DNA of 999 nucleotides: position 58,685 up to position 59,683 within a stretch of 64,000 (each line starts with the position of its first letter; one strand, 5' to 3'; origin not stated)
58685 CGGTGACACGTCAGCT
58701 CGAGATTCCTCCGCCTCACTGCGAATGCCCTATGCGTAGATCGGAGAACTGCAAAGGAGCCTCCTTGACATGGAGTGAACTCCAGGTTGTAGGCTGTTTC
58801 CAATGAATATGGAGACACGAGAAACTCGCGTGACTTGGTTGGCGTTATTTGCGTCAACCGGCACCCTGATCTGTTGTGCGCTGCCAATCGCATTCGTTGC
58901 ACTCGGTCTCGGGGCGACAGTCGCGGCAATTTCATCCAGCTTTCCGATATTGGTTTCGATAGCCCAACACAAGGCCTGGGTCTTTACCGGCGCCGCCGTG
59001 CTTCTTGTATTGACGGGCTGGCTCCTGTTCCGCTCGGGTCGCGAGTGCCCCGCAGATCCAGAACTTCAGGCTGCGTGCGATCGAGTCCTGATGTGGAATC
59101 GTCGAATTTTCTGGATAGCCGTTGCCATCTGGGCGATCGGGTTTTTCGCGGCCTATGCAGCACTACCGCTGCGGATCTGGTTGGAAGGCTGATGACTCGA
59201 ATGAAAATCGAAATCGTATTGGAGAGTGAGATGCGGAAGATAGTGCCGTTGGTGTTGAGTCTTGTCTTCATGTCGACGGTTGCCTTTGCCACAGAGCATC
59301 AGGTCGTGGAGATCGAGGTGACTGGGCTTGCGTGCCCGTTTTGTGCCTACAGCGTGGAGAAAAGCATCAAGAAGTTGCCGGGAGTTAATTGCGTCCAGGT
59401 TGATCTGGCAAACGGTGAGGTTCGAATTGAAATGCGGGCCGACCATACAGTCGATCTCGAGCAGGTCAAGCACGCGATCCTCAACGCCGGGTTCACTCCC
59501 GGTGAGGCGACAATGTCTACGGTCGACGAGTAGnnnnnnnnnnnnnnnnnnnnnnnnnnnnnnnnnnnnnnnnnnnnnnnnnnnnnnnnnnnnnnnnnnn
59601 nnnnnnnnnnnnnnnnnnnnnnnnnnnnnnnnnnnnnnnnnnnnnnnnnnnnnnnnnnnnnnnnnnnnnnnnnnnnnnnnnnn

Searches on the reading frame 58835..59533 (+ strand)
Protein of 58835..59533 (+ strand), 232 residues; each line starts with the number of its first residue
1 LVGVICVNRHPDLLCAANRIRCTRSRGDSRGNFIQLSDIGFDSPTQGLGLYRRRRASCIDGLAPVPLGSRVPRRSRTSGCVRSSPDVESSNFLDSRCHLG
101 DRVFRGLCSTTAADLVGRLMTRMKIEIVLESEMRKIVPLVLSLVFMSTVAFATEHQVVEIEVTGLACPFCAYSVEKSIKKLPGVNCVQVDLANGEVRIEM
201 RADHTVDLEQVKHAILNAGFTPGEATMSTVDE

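Call 20: search_protein_families(library=pfam, proteins=[window:58835-59533:+])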
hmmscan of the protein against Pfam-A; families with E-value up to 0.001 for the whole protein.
window:58835-59533:+ (232 aa): 1 family
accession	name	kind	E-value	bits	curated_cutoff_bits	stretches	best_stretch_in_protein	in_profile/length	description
PF00403.32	HMA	-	4.1e-12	46.7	24.8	1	160-220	2-61/62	Heavy-metal-associated domain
